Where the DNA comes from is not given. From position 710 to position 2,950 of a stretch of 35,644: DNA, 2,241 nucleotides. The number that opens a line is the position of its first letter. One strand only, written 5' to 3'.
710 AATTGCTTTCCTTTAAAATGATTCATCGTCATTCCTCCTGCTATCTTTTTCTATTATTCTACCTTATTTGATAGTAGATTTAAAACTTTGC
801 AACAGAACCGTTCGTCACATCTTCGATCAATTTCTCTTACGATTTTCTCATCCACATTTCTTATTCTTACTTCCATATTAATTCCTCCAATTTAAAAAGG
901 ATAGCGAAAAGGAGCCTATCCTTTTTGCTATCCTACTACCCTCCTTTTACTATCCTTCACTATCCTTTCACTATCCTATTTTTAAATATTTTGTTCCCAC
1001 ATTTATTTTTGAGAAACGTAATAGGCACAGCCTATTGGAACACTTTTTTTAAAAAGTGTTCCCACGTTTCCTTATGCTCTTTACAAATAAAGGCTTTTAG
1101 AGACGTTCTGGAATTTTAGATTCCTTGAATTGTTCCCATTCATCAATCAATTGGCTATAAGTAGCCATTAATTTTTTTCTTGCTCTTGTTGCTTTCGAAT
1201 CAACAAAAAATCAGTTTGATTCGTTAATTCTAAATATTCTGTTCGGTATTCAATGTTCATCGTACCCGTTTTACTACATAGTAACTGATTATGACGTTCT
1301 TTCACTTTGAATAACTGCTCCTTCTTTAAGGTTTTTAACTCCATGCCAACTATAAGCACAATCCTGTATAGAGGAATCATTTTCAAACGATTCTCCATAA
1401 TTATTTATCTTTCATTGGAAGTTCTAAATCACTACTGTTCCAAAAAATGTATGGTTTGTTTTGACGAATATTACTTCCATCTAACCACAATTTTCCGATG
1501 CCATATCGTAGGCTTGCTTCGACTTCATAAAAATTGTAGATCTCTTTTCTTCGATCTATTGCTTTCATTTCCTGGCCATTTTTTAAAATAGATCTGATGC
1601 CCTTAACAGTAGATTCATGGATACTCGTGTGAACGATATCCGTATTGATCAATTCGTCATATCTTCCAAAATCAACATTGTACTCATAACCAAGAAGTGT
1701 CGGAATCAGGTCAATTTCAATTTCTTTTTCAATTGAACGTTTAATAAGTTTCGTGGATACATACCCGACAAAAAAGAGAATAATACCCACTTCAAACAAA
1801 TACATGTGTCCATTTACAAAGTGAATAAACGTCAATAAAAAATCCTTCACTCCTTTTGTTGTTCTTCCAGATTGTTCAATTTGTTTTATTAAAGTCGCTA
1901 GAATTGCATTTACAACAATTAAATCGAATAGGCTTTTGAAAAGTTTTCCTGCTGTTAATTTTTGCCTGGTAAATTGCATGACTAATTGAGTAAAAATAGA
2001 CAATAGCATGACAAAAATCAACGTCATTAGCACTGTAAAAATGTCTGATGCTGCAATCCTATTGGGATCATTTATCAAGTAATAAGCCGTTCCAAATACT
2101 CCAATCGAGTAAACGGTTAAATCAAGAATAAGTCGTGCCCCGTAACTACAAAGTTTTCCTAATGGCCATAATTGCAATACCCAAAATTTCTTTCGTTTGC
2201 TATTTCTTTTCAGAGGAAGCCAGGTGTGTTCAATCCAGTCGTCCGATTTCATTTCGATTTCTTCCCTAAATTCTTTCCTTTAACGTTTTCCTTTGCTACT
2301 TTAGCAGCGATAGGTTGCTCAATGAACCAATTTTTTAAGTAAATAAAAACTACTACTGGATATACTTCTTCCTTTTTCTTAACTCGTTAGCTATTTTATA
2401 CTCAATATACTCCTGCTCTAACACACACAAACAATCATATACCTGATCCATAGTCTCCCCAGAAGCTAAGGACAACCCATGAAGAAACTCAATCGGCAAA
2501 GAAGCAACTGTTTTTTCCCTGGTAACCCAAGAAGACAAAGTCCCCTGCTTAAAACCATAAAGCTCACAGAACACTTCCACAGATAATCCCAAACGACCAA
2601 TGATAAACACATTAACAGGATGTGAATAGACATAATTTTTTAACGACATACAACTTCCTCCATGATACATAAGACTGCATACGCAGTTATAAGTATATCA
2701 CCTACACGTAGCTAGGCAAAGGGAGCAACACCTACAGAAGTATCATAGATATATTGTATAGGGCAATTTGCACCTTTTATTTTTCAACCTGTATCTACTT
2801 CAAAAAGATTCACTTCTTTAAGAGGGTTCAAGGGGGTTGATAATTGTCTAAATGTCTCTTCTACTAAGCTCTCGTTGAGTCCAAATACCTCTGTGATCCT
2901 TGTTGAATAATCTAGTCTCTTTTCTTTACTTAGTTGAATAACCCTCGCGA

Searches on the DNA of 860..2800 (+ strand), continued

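Call 31: get_annotated_region(hit=H91, flank=3000)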
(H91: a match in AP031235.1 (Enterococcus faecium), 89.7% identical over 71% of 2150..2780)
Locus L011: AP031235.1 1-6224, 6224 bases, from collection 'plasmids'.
description: Enterococcus faecium NUITM-VRE6 plasmid pNUITMV6_2 DNA, complete sequence
organism: Enterococcus faecium (NCBI taxid 1352)
taxonomy: Bacteria; Bacillota; Bacilli; Lactobacillales; Enterococcaceae; Enterococcus; Enterococcus faecium
host: -; source: -; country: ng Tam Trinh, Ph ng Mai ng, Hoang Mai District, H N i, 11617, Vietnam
typing (MOB-suite, as given by PLSDB): mobilizable; replicon rep_cluster_185; relaxase MOBT
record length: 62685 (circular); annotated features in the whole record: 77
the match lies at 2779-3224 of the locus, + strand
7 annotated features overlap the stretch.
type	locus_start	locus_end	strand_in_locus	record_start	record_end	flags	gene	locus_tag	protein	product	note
CDS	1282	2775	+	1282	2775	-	-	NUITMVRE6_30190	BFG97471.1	primase C-terminal domain-containing protein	-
CDS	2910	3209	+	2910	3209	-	-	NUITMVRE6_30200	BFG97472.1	replication control protein PrgN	-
CDS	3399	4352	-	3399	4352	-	-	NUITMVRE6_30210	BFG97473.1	IS30 family transposase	-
CDS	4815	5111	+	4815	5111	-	-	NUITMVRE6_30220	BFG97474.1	hypothetical protein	-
CDS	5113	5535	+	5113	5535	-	-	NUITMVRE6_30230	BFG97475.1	hypothetical protein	-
CDS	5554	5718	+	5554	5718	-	-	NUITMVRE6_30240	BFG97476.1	hypothetical protein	-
CDS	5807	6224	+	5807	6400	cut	-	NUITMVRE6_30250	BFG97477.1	type IV toxin-antitoxin system AbiEi family antitoxin domain-containing protein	-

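Call 53: search_dna_similar(query=window:860-1180:-, collection=plasmids, mode=distant, max_rows=50, rows=spread)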
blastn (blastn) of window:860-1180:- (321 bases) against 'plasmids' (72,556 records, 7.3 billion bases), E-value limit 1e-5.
Records with a match: 1004; places in all: 1125; records where one place covers at least 80% of the query: 310.
Best place of each record, by identity: >=99% 243; 95-99% 72; 90-95% 18; 80-90% 542; 60-80% 129.
By first word of the organism name: Enterococcus 888; Bacillus 111; Staphylococcus 3; Ligilactobacillus 1; Lactococcus 1.
By predicted mobility (MOB-suite, as given by PLSDB): conjugative 426; non-mobilizable 353; mobilizable 225.
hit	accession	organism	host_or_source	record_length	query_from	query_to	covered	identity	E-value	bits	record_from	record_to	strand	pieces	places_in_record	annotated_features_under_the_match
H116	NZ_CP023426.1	Enterococcus faecium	Homo sapiens,blood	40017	1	321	100%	100.0%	5e-163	580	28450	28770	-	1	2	hypothetical protein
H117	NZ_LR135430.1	Enterococcus faecium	-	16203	1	321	100%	100.0%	5e-163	580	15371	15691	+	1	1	hypothetical protein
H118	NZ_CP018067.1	Enterococcus faecium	Homo sapiens,blood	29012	1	321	100%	100.0%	5e-163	580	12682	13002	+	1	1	hypothetical protein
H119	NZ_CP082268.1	Enterococcus lactis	mixed culture,swine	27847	1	321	100%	100.0%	5e-163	580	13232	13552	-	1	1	hypothetical protein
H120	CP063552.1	Enterococcus faecium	Homo sapiens,rectal swab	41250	1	321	100%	100.0%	5e-163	580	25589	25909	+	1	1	none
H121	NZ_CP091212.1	Enterococcus faecium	Homo sapiens,whole organism,fecal sample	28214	1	321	100%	100.0%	5e-163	580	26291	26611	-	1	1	hypothetical protein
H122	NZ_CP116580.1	Enterococcus durans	Bos taurus,whole organism,fecal sample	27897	1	321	100%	100.0%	5e-163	580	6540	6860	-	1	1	hypothetical protein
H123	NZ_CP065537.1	Enterococcus durans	Dried milk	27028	1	321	100%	100.0%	5e-163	580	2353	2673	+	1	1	none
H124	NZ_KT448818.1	Enterococcus faecalis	Sus scrofa,nasal swab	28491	1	321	100%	100.0%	5e-163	580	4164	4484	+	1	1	hypothetical protein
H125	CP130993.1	Enterococcus faecium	Homo sapiens,blood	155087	1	321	100%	100.0%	5e-163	580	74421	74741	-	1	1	none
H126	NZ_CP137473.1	Enterococcus faecium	Chicken,feces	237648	5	321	99%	99.7%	3e-159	568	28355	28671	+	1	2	hypothetical protein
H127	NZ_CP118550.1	Enterococcus faecium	mixed culture,sewage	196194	5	321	99%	91.5%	5e-125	454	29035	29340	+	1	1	hypothetical protein (x2)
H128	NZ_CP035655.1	Enterococcus faecium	Homo sapiens,isolate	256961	5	321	99%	80.7%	6e-73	281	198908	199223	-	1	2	hypothetical protein (x2)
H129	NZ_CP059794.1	Enterococcus faecium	Homo sapiens,blood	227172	5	321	99%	80.7%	6e-73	281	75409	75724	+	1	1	hypothetical protein (x2)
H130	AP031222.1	Enterococcus faecium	-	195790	5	321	99%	80.7%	6e-73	281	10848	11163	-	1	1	hypothetical protein (x2)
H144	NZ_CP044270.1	Enterococcus faecium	Homo sapiens,Rectum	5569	93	183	28%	82.6%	8e-15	88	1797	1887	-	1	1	none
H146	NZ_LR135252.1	Enterococcus faecium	-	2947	94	183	28%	83.3%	5e-17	96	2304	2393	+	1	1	none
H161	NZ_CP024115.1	Bacillus cytotoxicus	Mashed potatoes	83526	99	172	23%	81.8%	2e-10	73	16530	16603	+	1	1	none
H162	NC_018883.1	Bacillus thuringiensis Bt407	-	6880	99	172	23%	80.5%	7e-9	69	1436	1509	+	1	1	none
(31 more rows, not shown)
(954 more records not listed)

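Call 54: get_annotated_region(hit=H146, flank=3000)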
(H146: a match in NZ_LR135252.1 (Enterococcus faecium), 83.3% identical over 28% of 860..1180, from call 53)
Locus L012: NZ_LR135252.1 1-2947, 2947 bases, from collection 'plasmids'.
description: Enterococcus faecium isolate E6988 plasmid 10
organism: Enterococcus faecium (NCBI taxid 1352)
taxonomy: Bacteria; Bacillota; Bacilli; Lactobacillales; Enterococcaceae; Enterococcus; Enterococcus faecium
host: -; source: -; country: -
typing (MOB-suite, as given by PLSDB): non-mobilizable; replicon rep_cluster_943
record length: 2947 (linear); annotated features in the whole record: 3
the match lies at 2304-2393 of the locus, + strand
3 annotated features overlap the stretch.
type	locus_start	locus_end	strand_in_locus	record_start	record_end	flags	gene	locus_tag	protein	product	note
CDS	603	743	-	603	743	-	-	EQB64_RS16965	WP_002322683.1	DeoR family transcriptional regulator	GO:0006355 - regulation of DNA-templated transcription [Evidence IEA]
CDS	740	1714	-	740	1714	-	-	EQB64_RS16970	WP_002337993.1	replication initiation factor domain-containing protein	GO:0006270 - DNA replication initiation [Evidence IEA]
CDS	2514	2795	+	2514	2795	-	-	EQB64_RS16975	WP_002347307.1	hypothetical protein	-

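Call 55: get_annotated_region(hit=H162, flank=3500)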
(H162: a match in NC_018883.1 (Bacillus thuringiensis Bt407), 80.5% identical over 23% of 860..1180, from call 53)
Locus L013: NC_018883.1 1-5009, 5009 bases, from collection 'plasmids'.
description: Bacillus thuringiensis Bt407 plasmid BTB_6p, complete sequence
organism: Bacillus thuringiensis Bt407 (NCBI taxid 527021)
taxonomy: Bacteria; Bacillota; Bacilli; Bacillales; Bacillaceae; Bacillus; Bacillus thuringiensis; Bacillus thuringiensis Bt407
host: -; source: -; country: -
typing (MOB-suite, as given by PLSDB): mobilizable; relaxase MOBV
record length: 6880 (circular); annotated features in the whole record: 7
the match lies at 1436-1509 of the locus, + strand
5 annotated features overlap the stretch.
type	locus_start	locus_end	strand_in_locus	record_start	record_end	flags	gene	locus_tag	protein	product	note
CDS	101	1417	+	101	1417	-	mobV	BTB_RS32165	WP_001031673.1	MobV family relaxase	GO:0006310 - DNA recombination [Evidence IEA]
CDS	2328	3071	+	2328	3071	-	-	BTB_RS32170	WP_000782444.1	hypothetical protein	-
CDS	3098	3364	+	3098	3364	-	-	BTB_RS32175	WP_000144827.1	hypothetical protein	-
CDS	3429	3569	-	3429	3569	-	-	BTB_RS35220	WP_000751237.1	hypothetical protein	-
CDS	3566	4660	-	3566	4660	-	-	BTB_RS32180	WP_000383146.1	hypothetical protein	-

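Call 56: get_annotated_region(hit=H161, flank=6000)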
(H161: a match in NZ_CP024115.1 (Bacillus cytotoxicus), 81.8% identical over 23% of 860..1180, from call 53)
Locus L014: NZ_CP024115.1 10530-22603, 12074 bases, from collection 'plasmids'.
description: Bacillus cytotoxicus strain CH_3 plasmid pCh3_83, complete sequence
organism: Bacillus cytotoxicus (NCBI taxid 580165)
taxonomy: Bacteria; Bacillota; Bacilli; Bacillales; Bacillaceae; Bacillus; Bacillus cytotoxicus
host: -; source: Mashed potatoes; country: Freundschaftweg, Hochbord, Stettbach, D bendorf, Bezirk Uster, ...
typing (MOB-suite, as given by PLSDB): conjugative; replicon rep_cluster_163; relaxase MOBP; mating-pair formation MPF_T
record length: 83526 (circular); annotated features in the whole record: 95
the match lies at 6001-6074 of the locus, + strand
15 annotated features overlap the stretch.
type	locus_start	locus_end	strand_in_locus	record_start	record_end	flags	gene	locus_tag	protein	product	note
CDS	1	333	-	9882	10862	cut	-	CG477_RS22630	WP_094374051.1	hypothetical protein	-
CDS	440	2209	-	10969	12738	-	-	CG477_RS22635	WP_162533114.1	LPD25 domain-containing protein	-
CDS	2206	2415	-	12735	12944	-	-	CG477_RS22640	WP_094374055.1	DUF5511 family protein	-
CDS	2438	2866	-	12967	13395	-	-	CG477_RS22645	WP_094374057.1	DUF5514 family protein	-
CDS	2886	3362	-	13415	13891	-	-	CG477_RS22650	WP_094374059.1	hypothetical protein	-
CDS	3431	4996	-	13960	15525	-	mobP2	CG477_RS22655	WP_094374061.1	MobP2 family relaxase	-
CDS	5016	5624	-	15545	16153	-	-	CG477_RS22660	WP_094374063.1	hypothetical protein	-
CDS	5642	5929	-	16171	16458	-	-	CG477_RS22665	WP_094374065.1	hypothetical protein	-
CDS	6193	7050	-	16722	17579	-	-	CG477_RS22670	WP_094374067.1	hypothetical protein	-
CDS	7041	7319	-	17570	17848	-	-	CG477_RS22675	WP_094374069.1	DUF5513 family protein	-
CDS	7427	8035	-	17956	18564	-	-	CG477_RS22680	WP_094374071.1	hypothetical protein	-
CDS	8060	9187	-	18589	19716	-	-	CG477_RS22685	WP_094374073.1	bifunctional lysozyme/C40 family peptidase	GO:0006508 - proteolysis [Evidence IEA]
CDS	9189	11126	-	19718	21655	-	-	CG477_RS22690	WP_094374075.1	ATP-binding protein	-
CDS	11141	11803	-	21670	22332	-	-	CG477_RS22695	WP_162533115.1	hypothetical protein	-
CDS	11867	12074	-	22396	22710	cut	-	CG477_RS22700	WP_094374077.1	DUF5592 family protein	-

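Call 57: get_annotated_region(hit=H144, flank=3000)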
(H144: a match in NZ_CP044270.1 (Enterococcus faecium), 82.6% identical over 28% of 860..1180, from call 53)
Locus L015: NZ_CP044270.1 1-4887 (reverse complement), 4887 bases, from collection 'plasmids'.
description: Enterococcus faecium strain V1836 plasmid pHVH-V1836-6, complete sequence
organism: Enterococcus faecium (NCBI taxid 1352)
taxonomy: Bacteria; Bacillota; Bacilli; Lactobacillales; Enterococcaceae; Enterococcus; Enterococcus faecium
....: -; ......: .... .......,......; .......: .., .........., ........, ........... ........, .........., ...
typing (MOB-suite, as given by PLSDB): non-mobilizable; replicon rep_cluster_1093
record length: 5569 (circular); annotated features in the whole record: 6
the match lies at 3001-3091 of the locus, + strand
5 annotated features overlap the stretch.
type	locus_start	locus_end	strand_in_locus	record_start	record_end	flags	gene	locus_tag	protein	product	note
CDS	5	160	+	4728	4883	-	-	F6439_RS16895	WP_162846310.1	hypothetical protein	-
CDS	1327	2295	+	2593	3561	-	-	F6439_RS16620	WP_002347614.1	replication initiation protein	GO:0006270 - DNA replication initiation [Evidence IEA]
CDS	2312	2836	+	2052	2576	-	-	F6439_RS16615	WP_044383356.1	DUF536 domain-containing protein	-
CDS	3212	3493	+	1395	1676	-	-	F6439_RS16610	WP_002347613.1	hypothetical protein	-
CDS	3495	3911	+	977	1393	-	-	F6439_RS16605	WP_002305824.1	hypothetical protein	-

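Call 108: search_dna_similar(query=window:1000-1090:+, collection=plasmids, mode=near, max_rows=25, rows=spread)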
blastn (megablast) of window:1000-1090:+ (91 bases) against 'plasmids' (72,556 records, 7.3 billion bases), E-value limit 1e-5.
Records with a match: 367; places in all: 375; records where one place covers at least 80% of the query: 365.
Best place of each record, by identity: >=99% 204; 95-99% 159; 90-95% 1; 80-90% 3.
By first word of the organism name: Enterococcus 365; Ligilactobacillus 1; Lactococcus 1.
By predicted mobility (MOB-suite, as given by PLSDB): conjugative 178; mobilizable 113; non-mobilizable 76.
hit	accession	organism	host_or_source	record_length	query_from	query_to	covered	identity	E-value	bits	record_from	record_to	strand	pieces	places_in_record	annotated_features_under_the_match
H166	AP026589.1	Enterococcus faecium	Homo sapiens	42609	1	91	100%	100.0%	5e-40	226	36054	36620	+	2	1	hypothetical protein (x2)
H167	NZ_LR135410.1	Enterococcus faecium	-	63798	1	91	100%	100.0%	5e-40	169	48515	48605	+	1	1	none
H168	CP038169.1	Enterococcus faecium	swine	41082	1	91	100%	100.0%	5e-40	169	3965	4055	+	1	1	none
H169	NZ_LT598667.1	Enterococcus faecium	Homo sapiens,clinical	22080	1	91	100%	100.0%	5e-40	169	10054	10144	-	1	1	none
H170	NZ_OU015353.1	Enterococcus faecium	Homo sapiens,hepatic abscess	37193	1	91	100%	100.0%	5e-40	169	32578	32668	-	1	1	none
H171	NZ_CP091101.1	Enterococcus faecium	pig,pure culture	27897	1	91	100%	100.0%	5e-40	169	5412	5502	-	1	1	none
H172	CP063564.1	Enterococcus faecium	Homo sapiens,rectal swab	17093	1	91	100%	100.0%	5e-40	169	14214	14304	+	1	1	none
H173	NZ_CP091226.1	Enterococcus faecium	Homo sapiens,whole organism,fecal sample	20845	1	91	100%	100.0%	5e-40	169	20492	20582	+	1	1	none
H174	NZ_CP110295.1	Enterococcus faecium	piglet,cell culture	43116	1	91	100%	100.0%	5e-40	169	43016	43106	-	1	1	none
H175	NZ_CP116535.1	Enterococcus faecium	Bos taurus,whole organism,fecal sample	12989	1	91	100%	100.0%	5e-40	169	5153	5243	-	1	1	none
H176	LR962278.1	Enterococcus faecalis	-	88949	1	91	100%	100.0%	5e-40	169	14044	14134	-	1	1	none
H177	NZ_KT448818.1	Enterococcus faecalis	Sus scrofa,nasal swab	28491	1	91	100%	100.0%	5e-40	169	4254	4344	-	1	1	none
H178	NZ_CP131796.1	Enterococcus faecium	Homo sapiens,culture,blood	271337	1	91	100%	100.0%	5e-40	169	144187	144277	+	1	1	none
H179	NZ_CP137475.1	Enterococcus faecium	Chicken,feces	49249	1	91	100%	100.0%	5e-40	169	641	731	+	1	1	none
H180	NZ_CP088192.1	Enterococcus faecium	Sus scrofa domesticus,whole ...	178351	1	91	100%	97.8%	1e-36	158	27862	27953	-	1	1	none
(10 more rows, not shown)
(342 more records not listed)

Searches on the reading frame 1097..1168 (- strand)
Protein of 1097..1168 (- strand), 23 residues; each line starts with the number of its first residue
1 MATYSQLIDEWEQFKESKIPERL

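Call 3: search_protein_families(library=pfam, proteins=[window:1097-1168:-], max_evalue=1)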
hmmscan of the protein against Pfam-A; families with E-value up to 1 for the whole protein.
window:1097-1168:- (23 aa): 0 families

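Call 7: search_protein_families(library=ncbifam, proteins=[window:1097-1168:-], max_evalue=1)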
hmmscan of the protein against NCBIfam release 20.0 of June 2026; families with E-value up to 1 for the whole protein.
window:1097-1168:- (23 aa): 0 families

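Call 8: search_protein_families(library=padloc, proteins=[window:1097-1168:-], max_evalue=1)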
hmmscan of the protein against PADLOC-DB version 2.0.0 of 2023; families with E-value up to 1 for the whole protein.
window:1097-1168:- (23 aa): 0 families

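Call 9: search_protein_families(library=phrogs, proteins=[window:1097-1168:-], max_evalue=1)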
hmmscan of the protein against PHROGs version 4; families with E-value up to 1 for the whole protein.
window:1097-1168:- (23 aa): 0 families

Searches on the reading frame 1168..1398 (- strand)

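Call 3: search_protein_families(library=pfam, proteins=[window:1168-1398:-], max_evalue=1)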
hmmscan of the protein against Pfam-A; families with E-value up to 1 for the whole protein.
window:1168-1398:- (76 aa): 0 families

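Call 7: search_protein_families(library=ncbifam, proteins=[window:1168-1398:-], max_evalue=1)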
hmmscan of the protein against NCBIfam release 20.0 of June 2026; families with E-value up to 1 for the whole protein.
window:1168-1398:- (76 aa): 0 families

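Call 8: search_protein_families(library=padloc, proteins=[window:1168-1398:-], max_evalue=1)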
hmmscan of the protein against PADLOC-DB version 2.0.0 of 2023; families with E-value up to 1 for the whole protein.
window:1168-1398:- (76 aa): 0 families

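Call 9: search_protein_families(library=phrogs, proteins=[window:1168-1398:-], max_evalue=1)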
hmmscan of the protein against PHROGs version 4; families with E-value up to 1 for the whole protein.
window:1168-1398:- (76 aa): 2 families
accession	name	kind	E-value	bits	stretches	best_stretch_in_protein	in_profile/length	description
phrog_6837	-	unknown function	0.0092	17.3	1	21-52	53-84/134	-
phrog_12725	-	unknown function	0.23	12.5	1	21-62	28-70/82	-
